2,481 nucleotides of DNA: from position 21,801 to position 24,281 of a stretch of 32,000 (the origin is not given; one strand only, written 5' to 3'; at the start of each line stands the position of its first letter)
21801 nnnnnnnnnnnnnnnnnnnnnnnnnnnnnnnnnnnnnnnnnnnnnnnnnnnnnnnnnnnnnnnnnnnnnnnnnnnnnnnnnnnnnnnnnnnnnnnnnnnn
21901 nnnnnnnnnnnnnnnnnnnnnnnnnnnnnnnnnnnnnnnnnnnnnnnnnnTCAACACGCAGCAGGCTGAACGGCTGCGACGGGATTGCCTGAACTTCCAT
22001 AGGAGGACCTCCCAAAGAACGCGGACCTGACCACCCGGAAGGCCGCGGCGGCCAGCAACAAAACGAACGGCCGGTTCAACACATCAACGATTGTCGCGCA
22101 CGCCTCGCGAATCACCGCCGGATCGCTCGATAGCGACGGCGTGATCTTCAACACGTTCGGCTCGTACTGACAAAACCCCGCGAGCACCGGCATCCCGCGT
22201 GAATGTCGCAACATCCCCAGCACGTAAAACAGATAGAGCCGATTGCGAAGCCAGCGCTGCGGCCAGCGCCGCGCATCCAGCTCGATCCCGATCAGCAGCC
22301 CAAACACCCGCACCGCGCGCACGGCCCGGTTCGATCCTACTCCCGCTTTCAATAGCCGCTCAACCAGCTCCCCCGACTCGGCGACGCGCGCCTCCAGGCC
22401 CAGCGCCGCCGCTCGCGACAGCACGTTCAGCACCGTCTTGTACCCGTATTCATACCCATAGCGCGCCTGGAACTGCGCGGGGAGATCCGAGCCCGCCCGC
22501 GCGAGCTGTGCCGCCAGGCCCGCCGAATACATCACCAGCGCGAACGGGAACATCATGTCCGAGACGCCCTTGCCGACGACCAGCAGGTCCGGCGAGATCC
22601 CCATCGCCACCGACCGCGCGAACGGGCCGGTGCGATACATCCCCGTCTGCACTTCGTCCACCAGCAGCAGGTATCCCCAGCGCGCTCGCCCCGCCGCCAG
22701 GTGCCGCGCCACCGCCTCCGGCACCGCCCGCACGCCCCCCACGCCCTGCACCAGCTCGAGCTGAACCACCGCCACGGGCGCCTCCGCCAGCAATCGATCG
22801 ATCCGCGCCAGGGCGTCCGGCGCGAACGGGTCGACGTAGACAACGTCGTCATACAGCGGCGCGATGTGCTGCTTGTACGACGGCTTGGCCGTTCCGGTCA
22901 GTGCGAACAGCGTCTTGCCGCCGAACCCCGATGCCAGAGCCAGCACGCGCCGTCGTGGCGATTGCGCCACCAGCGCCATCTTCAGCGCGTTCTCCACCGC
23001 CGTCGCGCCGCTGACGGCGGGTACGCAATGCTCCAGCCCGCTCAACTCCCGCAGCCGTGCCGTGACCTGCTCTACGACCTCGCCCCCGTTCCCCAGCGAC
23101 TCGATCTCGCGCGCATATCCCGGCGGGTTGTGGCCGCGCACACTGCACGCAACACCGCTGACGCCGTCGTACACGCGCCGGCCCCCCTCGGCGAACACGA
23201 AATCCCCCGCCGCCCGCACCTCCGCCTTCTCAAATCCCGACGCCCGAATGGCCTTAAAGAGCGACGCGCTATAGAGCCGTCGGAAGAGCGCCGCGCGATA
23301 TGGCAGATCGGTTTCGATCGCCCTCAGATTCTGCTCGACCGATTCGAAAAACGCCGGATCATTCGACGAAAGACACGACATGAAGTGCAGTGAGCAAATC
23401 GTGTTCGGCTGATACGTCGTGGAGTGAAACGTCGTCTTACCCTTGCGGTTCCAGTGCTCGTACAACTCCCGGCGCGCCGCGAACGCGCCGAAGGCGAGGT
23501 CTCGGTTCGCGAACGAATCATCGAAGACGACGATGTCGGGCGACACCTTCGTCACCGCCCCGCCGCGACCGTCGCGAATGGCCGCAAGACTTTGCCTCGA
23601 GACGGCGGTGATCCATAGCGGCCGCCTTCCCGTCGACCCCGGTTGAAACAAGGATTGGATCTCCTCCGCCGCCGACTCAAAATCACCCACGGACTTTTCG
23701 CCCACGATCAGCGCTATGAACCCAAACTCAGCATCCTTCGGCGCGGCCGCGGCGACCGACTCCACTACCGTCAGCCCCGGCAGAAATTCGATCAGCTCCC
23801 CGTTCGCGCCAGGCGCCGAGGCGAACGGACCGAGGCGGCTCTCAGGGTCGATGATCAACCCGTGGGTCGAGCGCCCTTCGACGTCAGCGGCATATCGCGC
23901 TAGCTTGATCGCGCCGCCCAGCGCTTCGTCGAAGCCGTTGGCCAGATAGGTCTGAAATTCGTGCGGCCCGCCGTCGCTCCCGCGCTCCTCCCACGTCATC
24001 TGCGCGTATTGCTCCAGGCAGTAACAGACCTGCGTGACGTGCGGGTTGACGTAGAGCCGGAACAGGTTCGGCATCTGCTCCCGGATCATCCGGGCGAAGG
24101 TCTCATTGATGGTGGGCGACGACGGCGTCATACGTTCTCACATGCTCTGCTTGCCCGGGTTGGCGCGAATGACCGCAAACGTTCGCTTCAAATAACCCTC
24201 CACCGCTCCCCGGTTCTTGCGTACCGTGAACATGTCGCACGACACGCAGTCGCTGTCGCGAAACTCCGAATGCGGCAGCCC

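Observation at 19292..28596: Candidate uncharacterised lipid or glycolipid head-group tailoring locus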

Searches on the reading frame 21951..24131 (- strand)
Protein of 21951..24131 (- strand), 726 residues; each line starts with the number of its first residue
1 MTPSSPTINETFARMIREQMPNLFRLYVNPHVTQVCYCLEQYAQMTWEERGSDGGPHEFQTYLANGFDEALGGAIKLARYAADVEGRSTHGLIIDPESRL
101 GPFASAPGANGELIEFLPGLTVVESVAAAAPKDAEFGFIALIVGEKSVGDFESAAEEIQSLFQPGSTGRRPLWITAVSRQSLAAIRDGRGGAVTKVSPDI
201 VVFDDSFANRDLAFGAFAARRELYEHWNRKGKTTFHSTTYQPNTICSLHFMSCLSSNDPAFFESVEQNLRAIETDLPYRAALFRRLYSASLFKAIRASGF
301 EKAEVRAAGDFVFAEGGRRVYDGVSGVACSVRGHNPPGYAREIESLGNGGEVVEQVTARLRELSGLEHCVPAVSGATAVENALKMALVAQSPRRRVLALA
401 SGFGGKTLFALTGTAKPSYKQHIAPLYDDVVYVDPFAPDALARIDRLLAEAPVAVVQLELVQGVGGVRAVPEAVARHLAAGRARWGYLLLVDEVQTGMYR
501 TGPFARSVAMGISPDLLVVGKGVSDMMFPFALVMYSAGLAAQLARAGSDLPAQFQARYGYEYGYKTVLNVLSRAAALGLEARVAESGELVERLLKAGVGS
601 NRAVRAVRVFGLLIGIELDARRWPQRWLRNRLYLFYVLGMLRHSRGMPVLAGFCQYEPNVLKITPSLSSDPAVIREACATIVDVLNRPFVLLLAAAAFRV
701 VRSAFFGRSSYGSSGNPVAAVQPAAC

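Call 3: search_protein_families(library=pfam, proteins=[window:21951-24131:-], max_evalue=0.01)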
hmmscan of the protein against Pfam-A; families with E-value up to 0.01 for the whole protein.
window:21951-24131:- (726 aa): 1 family
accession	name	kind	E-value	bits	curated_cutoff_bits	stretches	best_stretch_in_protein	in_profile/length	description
PF00202.27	Aminotran_3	-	7e-37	127.5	30.5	1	305-684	14-402/403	Aminotransferase class-III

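Call 4: search_protein_families(library=ncbifam, proteins=[window:21951-24131:-], max_evalue=0.01)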
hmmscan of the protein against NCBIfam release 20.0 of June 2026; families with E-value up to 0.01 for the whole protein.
window:21951-24131:- (726 aa): 65 families (the best 25 are shown)
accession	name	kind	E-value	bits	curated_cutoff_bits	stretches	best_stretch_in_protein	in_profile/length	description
TIGR00707.1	argD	subfamily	5.4e-37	127.5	410.05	1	305-621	14-332/381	acetylornithine/succinylornithine family transaminase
NF053554.1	prodigi_MAP_PigE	equivalog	7.3e-32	110.6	850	1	291-620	391-729/837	prodigiosin MAP biosynthesis aminotransferase PigE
NF002874.0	PRK03244.1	equivalog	7.8e-32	110.5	457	1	305-621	30-344/399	acetylornithine transaminase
NF002797.0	PRK02936.1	equivalog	6.1e-31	107.5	496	1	305-685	16-377/385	acetylornithine transaminase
TIGR00508.1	bioA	equivalog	6.2e-30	104.1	405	1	306-632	19-376/419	adenosylmethionine--8-amino-7-oxononanoate transaminase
NF002325.0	PRK01278.1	subfamily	1.3e-27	96.5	372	1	305-625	18-340/395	acetylornithine transaminase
NF041821.1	daptide_amino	equivalog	1.7e-27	96.1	450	1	354-682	77-401/405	daptide-type RiPP biosynthesis aminotransferase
NF005993.0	PRK08117.1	subfamily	9.3e-27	93.7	574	1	305-681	30-423/433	aspartate aminotransferase family protein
NF004624.0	PRK05964.1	equivalog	5.3e-26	91.1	494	1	306-545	32-295/427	adenosylmethionine--8-amino-7-oxononanoate transaminase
NF008570.0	PRK11522.1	equivalog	2.1e-25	89.3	612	1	366-535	146-319/464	putrescine aminotransferase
NF042418.1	LysJ_Th_th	equivalog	6.5e-25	87.8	700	1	364-624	93-340/386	[LysW]-aminoadipate semialdehyde transaminase LysJ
NF004426.0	PRK05769.1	equivalog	2.1e-24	86.1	552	1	372-631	121-393/441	acetyl ornithine aminotransferase family protein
NF006733.0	PRK09264.1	subfamily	5.4e-24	84.5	438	1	371-626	108-368/425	diaminobutyrate--2-oxoglutarate transaminase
NF003468.0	PRK05093.1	subfamily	3.7e-23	81.9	522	1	305-679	28-393/405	acetylornithine/succinyldiaminopimelate transaminase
NF045491.1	LysJ_Sulfobales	equivalog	2.4e-22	79.3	700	1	365-619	86-328/386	[LysW]-aminoadipate semialdehyde/glutamate semialdehyde transaminase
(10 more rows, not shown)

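Call 31: search_solved_structures(query=window:21951-24131:-, max_evalue=0.001)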
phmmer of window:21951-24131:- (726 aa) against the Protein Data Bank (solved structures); distinct sequences matched with E-value up to 0.001: 141 (the best 60 are shown).
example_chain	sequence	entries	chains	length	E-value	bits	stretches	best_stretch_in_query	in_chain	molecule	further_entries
4ppm_A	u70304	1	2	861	1.1e-21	80.1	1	306-620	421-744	Aminotransferase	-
1vef_A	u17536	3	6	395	2.5e-20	75.7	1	355-624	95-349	Acetylornithine/acetyl-lysine aminotransferase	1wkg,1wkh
8ht2_A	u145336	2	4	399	3.5e-17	65.2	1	372-619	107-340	Acetylornithine aminotransferase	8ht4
7nn1_A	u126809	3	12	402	1.4e-16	63.3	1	310-621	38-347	Acetylornithine aminotransferase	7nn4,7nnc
4adb_A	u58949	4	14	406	1.7e-16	63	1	305-533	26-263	SUCCINYLORNITHINE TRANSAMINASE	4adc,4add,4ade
4uox_A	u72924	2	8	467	8.5e-16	60.7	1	370-532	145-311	PUTRESCINE AMINOTRANSFERASE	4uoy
5h7d_A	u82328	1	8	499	9.7e-16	60.5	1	370-532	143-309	Putrescine aminotransferase,Immunoglobulin G-binding protein A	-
5x3f_A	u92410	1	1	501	9.8e-16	60.5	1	370-532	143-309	Putrescine aminotransferase,Immunoglobulin G-binding protein A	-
8cpl_A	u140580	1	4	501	9.8e-16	60.5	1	370-532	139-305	Putrescine aminotransferase,Immunoglobulin G-binding protein A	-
8r2p_A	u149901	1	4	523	1.1e-15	60.3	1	371-532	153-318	Putrescine aminotransferase,Immunoglobulin G-binding protein A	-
9s1q_A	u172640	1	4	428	2.7e-15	59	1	372-538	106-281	Diaminobutyrate-2-oxoglutarate transaminase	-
2ord_A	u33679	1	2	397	3.8e-15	58.5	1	300-618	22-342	Acetylornithine aminotransferase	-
2e54_A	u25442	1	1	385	3.9e-15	58.5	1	300-618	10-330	Acetylornithine aminotransferase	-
4jey_A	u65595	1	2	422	5.8e-15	57.9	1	304-540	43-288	Acetylornithine/succinyldiaminopimelate aminotransferase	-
4jex_A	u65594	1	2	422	1e-14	57.1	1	303-540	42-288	Acetylornithine/succinyldiaminopimelate aminotransferase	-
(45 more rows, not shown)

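Call 84: search_dna_similar(query=window:21951-24131:-, collection=plasmids, mode=protein, max_rows=12)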
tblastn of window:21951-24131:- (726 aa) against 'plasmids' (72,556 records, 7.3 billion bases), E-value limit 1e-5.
Records with a match: 546; places in all: 595; records where one place covers at least 80% of the query: 0.
Best place of each record, by identity: <60% 546.
By first word of the organism name: Sinorhizobium 87; Klebsiella 65; Ralstonia 40; Streptomyces 40; Rhizobium 36; Agrobacterium 27; Pseudomonas 19; Mesorhizobium 15; Pseudoalteromonas 14; Paracoccus 12; and 81 more.
By predicted mobility (MOB-suite, as given by PLSDB): non-mobilizable 262; conjugative 157; mobilizable 127.
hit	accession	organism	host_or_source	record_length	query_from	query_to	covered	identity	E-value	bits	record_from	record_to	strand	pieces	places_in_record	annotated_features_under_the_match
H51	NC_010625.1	Paraburkholderia phymatum STM815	-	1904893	309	686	52%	29.8%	2e-11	76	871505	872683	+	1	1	record has no annotation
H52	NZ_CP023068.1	Sinorhizobium sojae CCBAU 05684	G.max,nodule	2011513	306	677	51%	29.9%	1e-10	73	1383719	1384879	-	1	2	record has no annotation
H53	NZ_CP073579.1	Photobacterium sp. GJ3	-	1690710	317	685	51%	29.8%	5e-13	81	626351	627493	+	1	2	record has no annotation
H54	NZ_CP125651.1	Rhizobium sp. BT04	Phaseolus vulgaris,Pure culture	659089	253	676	58%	25.7%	2e-7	62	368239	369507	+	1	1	gabT: 4-aminobutyrate--2-oxoglutarate transaminase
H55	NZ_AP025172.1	Cupriavidus sp. P-10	-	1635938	306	685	52%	28.3%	7e-10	71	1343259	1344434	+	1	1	none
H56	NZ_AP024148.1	Methylobacterium indicum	-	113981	306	677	51%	28.8%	6e-11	74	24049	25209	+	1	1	gabT: 4-aminobutyrate--2-oxoglutarate transaminase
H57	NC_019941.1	Thioflavicoccus mobilis 8321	flat, laminated microbial mat in a salt ...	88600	287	686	55%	26.7%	1e-7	63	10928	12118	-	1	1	diaminobutyrate--2-oxoglutarate transaminase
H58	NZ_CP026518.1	Deinococcus sp. NW-56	whole organism,water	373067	305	685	52%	28.0%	3e-9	69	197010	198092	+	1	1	aspartate aminotransferase family protein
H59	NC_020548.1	Azoarcus sp. KH32C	-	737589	317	685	51%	28.6%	7e-13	80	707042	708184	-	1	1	gabT: 4-aminobutyrate--2-oxoglutarate transaminase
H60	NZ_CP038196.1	Paracoccus versutus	single cell,soil adjacent to the roots ...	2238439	283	688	56%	25.9%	2e-6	59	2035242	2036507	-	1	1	none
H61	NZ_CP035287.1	Paracoccus versutus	whole organism,soil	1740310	283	688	56%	25.9%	3e-6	59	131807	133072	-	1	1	none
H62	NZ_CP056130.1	Enterobacter roggenkampii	culture,Freshwater sample from upstream ...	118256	305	677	51%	28.0%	8e-11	74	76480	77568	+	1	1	bifunctional succinylornithine transaminase/acetylornithine ...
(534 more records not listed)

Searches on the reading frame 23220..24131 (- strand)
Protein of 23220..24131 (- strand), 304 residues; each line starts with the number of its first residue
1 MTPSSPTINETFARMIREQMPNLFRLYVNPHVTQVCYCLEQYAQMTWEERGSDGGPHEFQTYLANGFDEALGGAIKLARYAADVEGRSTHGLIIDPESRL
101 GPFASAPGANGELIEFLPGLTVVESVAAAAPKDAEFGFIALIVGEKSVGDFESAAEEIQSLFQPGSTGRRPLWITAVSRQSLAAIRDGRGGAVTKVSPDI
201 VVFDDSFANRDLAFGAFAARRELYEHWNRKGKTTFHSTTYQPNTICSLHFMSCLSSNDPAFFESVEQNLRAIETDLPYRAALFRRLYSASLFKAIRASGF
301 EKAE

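Call 15: search_protein_families(library=pfam, proteins=[window:23220-24131:-], max_evalue=10)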
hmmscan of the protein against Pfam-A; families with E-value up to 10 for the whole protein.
window:23220-24131:- (304 aa): 1 family
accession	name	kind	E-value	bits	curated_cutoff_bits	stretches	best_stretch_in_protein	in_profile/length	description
PF05485.17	THAP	-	0.04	15.1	23.9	1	212-252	18-60/87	THAP domain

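Call 43: search_protein_families(library=pfam, alignment_id=A3, max_evalue=0.1)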
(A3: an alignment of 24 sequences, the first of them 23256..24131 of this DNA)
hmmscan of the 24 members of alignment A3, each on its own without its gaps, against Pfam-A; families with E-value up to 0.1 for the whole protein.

A. member 1, window:23256-24131:- (292 aa): 1 family
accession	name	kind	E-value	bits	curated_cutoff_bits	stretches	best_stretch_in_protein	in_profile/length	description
PF05485.17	THAP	-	0.036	15.3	23.9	0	212-252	18-60/87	THAP domain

B. families by the number of members that match (of 24 scanned): 4 families
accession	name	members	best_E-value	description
PF00202.27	Aminotran_3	10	2.9e-06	Aminotransferase class-III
PF05485.17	THAP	1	0.036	THAP domain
PF02311.25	AraC_binding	1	0.039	AraC-like ligand binding domain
PF19939.4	DUF6401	1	0.074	Family of unknown function (DUF6401)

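Call 44: search_solved_structures(query=A3, max_evalue=10, show_alignments=2)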
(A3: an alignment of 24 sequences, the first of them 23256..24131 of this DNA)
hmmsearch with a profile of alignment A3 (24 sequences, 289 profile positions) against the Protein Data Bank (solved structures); distinct sequences matched with E-value up to 10: 11.
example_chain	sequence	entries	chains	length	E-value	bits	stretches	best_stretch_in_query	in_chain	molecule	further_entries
2eh6_A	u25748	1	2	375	0.00019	24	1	58-224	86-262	Acetylornithine aminotransferase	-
3n5m_A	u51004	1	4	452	0.17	14.4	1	158-244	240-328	Adenosylmethionine-8-amino-7-oxononanoate aminotransferase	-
9ibw_A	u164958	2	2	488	0.28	13.7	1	152-215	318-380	Short-wave-sensitive opsin 1,Soluble cytochrome b562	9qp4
5viu_A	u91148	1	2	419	0.34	13.4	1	65-268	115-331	Acetylornithine aminotransferase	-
7vno_A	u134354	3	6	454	0.57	12.6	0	56-85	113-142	454aa long hypothetical 4-aminobutyrate aminotransferase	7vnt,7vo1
8fam_A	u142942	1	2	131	0.82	12.1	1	199-224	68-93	Synaptotagmin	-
8faf_A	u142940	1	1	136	0.87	12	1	199-224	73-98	Synaptotagmin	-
6dj6_A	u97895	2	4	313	1.1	11.8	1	168-216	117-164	Fatty Acid Kinase (Fak) B2 protein (SPR1019)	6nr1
6c2u_A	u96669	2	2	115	1.1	11.7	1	122-189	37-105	phosphate-loop protein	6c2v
4ppm_A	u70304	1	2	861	1.5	11.3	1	154-253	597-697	Aminotransferase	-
4uhm_A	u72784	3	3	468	2.2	10.7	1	177-228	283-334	OMEGA AMINO ACID-PYRUVATE AMINOTRANSFERASE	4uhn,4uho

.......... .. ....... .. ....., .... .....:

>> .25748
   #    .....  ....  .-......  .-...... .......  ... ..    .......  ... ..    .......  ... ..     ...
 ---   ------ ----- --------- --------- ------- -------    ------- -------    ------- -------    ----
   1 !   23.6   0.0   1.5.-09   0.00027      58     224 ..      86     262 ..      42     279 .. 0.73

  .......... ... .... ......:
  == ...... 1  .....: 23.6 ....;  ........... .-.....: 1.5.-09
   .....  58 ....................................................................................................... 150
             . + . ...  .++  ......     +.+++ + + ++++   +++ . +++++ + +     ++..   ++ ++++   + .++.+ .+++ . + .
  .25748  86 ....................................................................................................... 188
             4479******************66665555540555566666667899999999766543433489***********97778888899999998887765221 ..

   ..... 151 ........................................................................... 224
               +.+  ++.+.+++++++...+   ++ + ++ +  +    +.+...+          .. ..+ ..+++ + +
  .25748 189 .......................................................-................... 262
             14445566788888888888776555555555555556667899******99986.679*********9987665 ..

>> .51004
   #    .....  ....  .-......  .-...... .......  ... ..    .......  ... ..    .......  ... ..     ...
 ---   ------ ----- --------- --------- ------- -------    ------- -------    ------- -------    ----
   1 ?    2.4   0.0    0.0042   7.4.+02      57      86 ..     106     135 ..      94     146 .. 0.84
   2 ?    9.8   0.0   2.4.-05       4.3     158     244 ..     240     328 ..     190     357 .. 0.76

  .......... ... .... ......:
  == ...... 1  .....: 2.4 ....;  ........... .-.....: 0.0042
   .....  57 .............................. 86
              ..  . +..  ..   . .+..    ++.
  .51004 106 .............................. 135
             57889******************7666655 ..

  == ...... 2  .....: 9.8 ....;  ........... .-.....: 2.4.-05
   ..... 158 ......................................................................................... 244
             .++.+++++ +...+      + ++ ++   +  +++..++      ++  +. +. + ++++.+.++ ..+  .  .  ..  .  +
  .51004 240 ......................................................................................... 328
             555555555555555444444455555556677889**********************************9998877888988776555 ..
